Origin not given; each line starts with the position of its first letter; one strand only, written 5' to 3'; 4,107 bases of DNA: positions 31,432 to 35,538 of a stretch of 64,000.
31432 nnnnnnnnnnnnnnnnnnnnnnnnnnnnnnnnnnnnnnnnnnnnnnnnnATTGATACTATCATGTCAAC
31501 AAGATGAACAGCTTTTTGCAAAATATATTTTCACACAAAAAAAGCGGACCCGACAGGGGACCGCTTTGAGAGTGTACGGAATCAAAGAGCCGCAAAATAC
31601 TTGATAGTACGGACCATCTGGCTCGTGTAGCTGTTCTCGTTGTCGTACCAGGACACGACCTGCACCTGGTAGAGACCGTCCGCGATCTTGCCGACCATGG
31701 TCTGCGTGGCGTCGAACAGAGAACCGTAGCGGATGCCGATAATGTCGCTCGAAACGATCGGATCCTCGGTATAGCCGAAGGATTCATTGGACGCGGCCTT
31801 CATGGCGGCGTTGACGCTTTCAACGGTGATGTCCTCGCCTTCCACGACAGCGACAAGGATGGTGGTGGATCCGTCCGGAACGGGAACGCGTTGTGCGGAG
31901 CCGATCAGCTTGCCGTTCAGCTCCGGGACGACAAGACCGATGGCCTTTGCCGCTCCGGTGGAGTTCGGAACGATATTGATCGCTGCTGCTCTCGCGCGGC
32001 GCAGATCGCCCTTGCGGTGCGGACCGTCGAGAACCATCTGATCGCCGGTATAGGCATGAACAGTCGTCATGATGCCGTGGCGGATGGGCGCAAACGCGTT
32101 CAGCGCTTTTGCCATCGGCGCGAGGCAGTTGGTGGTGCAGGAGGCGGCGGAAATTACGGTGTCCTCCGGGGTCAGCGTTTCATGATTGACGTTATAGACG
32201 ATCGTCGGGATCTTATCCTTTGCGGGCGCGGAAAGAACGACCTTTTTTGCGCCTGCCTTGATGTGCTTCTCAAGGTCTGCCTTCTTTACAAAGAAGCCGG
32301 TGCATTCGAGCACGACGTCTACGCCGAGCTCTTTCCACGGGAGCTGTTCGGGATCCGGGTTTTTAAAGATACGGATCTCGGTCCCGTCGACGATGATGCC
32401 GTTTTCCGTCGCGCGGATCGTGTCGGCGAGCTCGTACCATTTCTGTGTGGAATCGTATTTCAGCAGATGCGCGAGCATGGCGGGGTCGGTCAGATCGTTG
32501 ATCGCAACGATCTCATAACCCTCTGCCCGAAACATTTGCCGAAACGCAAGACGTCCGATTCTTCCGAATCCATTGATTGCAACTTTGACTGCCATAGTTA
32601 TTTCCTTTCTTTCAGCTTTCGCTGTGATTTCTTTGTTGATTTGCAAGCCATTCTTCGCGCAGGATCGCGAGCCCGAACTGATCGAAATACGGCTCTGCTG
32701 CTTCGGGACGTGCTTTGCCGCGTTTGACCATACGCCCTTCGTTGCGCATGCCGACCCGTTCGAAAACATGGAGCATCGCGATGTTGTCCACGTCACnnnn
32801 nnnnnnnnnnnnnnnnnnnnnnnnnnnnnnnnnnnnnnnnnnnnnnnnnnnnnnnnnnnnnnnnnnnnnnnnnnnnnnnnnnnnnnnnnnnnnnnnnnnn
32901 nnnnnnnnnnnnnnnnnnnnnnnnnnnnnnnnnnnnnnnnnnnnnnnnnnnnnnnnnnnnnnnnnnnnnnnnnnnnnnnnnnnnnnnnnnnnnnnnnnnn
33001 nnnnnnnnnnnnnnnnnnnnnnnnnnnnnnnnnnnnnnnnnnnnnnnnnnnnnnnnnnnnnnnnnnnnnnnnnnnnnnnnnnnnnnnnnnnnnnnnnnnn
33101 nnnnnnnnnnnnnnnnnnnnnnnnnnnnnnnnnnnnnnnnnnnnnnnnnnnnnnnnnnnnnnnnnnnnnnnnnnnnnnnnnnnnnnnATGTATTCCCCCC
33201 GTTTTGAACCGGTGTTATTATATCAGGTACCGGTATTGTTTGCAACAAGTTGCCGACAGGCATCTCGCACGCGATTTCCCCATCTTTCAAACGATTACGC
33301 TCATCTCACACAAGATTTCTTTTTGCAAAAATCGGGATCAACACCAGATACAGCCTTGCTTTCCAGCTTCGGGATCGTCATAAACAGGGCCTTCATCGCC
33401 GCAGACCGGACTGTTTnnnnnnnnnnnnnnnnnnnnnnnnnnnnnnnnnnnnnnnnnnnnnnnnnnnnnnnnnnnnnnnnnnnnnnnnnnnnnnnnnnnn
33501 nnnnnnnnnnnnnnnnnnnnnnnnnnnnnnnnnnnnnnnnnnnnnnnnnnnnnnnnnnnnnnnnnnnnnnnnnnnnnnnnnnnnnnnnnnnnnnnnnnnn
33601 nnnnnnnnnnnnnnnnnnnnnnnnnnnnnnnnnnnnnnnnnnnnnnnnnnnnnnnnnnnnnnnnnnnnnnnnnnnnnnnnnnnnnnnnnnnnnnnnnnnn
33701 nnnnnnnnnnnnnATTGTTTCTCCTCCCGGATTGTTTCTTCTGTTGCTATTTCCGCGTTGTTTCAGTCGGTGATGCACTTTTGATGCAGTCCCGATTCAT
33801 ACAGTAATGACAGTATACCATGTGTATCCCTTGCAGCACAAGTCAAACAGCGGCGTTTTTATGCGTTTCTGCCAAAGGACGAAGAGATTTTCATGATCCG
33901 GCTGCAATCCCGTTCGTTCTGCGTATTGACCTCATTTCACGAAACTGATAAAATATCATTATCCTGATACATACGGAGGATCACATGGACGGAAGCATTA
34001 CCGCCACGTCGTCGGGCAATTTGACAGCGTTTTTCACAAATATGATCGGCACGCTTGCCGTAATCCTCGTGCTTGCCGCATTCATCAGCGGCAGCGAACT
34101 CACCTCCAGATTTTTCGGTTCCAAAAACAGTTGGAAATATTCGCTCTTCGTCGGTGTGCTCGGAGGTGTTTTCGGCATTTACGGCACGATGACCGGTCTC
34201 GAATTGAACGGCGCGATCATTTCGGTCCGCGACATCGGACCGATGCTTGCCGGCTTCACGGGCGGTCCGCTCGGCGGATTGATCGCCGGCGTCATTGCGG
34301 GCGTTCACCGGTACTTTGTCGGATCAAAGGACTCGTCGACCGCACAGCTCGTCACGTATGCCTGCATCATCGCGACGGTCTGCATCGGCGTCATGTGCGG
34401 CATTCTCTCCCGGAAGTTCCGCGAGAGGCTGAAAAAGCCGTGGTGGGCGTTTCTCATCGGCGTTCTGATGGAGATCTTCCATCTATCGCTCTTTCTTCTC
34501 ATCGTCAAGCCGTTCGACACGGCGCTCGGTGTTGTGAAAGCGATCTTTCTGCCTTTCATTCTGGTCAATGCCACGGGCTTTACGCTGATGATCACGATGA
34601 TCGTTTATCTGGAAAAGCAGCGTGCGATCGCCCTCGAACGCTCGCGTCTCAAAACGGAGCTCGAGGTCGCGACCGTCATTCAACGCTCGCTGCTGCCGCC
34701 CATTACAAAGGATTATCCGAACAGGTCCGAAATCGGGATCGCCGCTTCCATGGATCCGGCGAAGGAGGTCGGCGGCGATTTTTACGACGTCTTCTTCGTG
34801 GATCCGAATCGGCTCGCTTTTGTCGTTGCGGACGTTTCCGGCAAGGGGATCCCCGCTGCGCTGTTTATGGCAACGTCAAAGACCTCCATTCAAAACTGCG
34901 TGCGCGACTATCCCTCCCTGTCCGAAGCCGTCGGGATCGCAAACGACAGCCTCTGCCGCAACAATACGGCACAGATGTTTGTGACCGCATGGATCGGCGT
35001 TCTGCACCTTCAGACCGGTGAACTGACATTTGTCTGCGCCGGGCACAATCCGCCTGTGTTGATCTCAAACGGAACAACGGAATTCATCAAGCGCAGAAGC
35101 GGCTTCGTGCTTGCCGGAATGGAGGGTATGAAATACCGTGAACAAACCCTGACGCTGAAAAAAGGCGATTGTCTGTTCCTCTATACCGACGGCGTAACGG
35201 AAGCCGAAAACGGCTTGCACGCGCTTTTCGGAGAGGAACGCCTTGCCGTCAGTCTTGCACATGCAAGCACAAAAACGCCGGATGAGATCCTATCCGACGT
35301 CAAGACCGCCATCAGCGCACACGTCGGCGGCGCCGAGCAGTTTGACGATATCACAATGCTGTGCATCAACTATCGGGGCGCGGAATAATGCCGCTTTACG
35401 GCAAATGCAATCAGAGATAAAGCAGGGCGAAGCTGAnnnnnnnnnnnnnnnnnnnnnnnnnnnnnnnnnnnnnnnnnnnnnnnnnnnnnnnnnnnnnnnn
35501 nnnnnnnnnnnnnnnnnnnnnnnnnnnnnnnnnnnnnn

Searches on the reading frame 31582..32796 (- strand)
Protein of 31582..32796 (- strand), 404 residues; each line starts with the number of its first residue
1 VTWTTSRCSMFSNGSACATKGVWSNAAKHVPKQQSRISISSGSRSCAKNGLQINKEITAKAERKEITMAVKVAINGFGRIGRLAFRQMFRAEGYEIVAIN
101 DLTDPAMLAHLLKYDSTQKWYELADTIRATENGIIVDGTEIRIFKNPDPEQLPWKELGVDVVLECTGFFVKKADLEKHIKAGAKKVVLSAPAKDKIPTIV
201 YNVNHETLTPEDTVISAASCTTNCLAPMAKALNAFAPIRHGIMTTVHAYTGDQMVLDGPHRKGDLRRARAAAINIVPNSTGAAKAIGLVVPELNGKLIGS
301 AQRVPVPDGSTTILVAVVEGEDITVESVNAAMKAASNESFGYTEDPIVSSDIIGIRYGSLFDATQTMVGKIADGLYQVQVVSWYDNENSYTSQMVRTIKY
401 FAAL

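Call 62: search_protein_families(library=pfam, proteins=[window:31582-32796:-], max_evalue=0.001)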
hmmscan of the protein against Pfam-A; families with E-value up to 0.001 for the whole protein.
window:31582-32796:- (404 aa): 2 families
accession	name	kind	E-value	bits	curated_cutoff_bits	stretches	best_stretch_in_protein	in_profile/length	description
PF02800.25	Gp_dh_C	-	5.9e-50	169.4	24.4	1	225-384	1-158/158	Glyceraldehyde 3-phosphate dehydrogenase, C-terminal domain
PF00044.30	Gp_dh_N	-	1.3e-36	125.4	31.7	1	70-171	1-100/101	Glyceraldehyde 3-phosphate dehydrogenase, NAD binding domain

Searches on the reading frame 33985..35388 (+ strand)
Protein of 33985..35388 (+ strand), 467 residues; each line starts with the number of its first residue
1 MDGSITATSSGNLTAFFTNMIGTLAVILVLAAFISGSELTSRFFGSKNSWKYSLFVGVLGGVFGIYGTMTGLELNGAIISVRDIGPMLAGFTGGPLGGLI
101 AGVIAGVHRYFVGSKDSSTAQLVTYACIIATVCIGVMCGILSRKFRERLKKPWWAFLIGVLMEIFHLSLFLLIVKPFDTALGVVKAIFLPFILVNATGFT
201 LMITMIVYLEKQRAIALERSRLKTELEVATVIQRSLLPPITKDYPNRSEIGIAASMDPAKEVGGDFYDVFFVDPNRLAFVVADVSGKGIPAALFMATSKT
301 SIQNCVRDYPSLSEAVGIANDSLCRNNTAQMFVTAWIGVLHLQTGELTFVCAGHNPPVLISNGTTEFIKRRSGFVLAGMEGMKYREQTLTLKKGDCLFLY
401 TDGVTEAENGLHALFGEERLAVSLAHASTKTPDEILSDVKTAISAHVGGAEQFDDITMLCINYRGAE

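Call 12: search_protein_families(library=pfam, proteins=[window:33985-35388:+], max_evalue=0.01)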
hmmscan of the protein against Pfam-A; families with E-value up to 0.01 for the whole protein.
window:33985-35388:+ (467 aa): 3 families
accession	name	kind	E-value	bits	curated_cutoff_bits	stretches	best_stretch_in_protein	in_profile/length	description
PF07228.17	SpoIIE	-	9e-50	169.7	25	1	274-463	2-191/192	Stage II sporulation protein E (SpoIIE)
PF07694.17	5TM-5TMR_LYT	-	6.9e-39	133.6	24.6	1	45-206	10-166/169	5TMR of 5TMR-LYT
PF11292.14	DUF3093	-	0.0073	17.1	23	0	145-204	2-52/140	Protein of unknown function (DUF3093)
